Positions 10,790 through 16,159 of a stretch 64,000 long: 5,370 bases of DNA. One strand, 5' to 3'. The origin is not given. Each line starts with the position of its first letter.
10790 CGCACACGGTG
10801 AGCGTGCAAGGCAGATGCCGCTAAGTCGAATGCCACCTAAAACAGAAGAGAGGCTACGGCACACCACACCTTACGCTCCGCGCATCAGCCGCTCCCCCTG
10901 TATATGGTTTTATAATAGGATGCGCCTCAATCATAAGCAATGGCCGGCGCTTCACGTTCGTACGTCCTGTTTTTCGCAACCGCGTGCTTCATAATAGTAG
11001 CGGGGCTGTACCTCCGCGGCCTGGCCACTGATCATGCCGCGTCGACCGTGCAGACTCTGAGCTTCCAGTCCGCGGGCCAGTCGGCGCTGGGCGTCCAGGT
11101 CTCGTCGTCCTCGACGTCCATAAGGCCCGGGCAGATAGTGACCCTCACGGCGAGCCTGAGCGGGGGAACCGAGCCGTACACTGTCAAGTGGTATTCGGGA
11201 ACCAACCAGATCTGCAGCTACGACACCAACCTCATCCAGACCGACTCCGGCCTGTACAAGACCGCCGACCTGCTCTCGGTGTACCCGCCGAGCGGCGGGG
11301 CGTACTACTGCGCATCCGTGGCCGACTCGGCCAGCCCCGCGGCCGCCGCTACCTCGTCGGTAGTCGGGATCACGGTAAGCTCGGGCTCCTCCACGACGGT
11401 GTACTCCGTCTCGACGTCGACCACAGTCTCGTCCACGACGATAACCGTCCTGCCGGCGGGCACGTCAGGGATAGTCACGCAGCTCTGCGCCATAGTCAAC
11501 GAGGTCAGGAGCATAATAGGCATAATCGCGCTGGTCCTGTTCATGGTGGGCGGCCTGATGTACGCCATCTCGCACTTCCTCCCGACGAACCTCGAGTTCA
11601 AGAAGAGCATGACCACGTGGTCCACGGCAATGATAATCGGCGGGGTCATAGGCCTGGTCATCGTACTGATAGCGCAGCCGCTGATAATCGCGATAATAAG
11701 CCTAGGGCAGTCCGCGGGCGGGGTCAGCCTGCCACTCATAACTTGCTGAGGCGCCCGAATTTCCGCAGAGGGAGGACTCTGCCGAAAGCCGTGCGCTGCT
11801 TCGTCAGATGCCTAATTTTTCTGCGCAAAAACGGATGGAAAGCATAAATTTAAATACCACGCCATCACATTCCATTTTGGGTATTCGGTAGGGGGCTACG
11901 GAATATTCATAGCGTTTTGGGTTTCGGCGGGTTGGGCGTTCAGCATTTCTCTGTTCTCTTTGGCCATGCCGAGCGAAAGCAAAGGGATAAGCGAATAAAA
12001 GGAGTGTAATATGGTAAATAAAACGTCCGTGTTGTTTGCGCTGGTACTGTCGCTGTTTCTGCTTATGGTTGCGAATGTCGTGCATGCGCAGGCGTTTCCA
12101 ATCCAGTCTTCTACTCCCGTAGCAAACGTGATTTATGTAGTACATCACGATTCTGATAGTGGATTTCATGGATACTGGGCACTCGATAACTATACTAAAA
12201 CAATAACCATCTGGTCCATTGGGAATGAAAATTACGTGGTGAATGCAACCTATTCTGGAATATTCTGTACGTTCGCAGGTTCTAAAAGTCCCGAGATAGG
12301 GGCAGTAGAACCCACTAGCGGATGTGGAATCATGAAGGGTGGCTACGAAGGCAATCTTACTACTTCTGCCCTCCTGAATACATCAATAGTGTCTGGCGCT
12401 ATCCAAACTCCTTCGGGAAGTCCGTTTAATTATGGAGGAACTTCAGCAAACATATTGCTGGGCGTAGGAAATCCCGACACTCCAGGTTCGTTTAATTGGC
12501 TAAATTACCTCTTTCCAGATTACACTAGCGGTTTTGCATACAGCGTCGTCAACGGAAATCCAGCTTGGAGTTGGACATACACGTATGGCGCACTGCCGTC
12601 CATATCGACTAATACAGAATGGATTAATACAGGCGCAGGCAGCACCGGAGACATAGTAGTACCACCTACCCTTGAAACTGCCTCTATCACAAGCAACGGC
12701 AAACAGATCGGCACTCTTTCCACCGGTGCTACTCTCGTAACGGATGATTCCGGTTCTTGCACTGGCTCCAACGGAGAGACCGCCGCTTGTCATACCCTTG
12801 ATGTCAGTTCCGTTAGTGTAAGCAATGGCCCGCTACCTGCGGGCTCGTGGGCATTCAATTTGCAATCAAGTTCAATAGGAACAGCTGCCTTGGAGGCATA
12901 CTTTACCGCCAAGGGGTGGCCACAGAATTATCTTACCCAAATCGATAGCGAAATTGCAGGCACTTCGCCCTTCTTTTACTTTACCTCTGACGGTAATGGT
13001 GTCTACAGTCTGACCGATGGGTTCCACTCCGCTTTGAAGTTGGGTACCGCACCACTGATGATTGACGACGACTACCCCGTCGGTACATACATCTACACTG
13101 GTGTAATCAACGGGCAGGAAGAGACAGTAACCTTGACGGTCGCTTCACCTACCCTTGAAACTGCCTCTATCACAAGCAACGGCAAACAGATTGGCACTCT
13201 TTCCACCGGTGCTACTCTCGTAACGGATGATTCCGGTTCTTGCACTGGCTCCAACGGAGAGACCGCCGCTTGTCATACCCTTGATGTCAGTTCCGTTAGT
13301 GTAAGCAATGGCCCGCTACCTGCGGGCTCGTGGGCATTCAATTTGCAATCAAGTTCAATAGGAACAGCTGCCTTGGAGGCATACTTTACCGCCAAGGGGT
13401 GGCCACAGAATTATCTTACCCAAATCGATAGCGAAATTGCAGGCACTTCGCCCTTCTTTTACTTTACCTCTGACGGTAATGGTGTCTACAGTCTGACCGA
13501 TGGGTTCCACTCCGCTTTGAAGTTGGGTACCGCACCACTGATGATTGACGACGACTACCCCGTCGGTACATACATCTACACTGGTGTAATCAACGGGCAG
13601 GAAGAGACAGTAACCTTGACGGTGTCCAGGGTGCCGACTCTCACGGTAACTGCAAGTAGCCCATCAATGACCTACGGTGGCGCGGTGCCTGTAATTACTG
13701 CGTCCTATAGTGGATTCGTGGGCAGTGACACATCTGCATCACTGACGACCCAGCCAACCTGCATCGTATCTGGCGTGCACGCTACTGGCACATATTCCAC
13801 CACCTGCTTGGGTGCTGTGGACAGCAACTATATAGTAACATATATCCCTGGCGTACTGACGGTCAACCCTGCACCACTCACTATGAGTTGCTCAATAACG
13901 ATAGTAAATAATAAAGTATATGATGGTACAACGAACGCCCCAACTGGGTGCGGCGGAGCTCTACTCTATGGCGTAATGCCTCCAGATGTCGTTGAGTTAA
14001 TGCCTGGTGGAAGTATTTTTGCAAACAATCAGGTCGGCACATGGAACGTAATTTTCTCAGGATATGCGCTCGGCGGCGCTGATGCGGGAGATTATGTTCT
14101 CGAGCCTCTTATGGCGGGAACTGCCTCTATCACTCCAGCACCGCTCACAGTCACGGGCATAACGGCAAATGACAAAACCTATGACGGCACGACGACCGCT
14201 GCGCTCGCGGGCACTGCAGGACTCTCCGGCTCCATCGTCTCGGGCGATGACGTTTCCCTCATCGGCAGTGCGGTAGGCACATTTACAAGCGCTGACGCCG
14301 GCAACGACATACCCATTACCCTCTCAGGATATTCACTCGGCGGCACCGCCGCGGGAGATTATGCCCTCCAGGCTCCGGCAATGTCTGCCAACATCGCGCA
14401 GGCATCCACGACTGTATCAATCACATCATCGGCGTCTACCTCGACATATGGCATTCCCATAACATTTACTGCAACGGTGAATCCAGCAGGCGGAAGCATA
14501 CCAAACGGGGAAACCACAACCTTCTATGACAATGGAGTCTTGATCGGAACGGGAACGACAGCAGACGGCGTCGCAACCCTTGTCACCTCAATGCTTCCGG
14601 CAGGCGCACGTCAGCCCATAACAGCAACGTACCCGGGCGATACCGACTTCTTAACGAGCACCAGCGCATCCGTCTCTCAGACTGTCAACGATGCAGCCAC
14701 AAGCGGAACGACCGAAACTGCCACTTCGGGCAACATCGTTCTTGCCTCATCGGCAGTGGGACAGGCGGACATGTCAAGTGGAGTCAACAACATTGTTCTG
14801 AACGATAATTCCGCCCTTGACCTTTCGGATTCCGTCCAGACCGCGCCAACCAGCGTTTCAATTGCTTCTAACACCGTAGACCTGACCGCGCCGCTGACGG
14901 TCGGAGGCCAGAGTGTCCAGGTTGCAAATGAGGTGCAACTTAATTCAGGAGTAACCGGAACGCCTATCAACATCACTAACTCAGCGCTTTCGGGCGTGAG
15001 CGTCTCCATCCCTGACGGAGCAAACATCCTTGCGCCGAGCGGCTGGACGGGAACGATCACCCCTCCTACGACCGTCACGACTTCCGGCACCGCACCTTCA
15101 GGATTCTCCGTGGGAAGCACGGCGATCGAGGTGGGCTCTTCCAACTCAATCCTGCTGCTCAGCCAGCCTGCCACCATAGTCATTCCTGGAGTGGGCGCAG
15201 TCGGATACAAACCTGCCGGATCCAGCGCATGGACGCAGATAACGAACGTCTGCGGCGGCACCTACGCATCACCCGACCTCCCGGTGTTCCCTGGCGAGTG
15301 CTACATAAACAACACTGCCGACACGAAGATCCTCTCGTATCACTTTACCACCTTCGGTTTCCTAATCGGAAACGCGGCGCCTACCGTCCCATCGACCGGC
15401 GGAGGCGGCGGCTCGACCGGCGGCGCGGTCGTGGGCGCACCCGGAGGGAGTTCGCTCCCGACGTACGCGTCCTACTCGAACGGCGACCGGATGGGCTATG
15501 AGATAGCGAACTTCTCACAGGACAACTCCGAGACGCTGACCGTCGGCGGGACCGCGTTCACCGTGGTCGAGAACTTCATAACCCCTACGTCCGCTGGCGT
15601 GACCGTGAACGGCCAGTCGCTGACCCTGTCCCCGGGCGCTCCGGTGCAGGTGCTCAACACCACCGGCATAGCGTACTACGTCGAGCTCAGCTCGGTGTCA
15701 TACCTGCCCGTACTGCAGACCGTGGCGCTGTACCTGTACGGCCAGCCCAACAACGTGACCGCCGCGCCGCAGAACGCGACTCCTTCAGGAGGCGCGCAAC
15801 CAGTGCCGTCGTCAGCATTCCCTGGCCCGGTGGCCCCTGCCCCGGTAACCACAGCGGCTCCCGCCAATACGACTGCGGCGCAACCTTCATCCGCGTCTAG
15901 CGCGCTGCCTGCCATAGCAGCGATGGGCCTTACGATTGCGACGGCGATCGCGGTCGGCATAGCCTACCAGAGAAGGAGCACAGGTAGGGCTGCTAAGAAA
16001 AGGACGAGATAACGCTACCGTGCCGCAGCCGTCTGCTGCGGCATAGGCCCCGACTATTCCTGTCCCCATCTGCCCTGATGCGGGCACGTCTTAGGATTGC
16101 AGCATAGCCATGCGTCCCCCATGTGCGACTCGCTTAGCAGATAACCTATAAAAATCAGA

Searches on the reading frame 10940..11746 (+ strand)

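Call 59: search_protein_families(library=pfam, max_evalue=0.001, proteins=[window:10940-11746:+])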
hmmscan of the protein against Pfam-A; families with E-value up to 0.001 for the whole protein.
window:10940-11746:+ (269 aa): 1 family
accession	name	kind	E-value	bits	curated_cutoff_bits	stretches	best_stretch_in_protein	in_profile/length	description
PF13927.12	Ig_3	-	7.4e-05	23.6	30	1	53-124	5-74/78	Immunoglobulin domain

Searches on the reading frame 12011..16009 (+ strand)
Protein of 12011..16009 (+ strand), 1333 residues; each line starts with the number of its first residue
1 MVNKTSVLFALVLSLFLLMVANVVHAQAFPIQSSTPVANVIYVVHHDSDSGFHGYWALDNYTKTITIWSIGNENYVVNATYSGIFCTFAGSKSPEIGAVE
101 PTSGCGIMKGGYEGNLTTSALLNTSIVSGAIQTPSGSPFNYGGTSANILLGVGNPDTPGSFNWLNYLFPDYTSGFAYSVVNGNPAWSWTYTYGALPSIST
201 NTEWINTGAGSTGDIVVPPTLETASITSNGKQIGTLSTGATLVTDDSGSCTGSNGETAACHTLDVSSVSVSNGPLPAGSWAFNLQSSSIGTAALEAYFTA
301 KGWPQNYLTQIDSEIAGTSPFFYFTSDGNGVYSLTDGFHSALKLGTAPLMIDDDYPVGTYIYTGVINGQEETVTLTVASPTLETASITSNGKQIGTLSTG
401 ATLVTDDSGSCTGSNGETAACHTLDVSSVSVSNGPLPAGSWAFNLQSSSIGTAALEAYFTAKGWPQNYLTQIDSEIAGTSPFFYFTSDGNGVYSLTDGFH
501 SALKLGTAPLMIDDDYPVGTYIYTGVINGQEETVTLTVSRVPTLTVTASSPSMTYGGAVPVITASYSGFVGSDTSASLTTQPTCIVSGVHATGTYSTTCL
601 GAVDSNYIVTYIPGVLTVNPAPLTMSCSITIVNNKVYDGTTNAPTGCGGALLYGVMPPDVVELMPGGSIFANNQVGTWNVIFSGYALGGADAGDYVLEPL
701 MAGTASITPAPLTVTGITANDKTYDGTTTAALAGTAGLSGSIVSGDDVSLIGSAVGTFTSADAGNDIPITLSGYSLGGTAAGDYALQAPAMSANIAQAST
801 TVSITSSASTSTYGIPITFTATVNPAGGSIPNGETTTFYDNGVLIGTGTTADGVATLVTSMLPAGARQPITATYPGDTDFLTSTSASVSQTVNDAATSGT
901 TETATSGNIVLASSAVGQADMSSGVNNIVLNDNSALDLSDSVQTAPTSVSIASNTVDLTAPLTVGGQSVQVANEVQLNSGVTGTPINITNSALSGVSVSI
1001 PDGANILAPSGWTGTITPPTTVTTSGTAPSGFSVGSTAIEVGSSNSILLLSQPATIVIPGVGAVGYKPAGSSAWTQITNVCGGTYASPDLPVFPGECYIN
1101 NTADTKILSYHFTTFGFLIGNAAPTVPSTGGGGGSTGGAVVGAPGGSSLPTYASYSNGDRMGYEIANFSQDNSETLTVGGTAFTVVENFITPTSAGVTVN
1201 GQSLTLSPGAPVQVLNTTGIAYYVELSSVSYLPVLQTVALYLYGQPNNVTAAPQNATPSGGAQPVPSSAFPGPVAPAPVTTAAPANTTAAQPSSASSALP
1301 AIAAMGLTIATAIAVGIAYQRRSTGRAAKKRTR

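Call 59: search_protein_families(library=pfam, max_evalue=0.001, proteins=[window:12011-16009:+])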
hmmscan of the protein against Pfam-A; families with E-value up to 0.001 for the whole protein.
window:12011-16009:+ (1333 aa): 4 families
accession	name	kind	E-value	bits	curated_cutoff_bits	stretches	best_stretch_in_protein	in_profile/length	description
PF18657.6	YDG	-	7.4e-30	103.5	25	2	708-789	1-83/85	YDG domain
PF16640.11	Big_3_5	-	1.6e-16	61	35.5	1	804-893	1-88/88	Bacterial Ig-like domain (group 3)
PF18676.6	MBG_2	-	1.8e-13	51.3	25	1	544-617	1-72/72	MBG domain (YGX type)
PF10865.14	DUF2703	-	5.3e-05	23.7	23.6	0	379-429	57-106/120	Domain of unknown function (DUF2703)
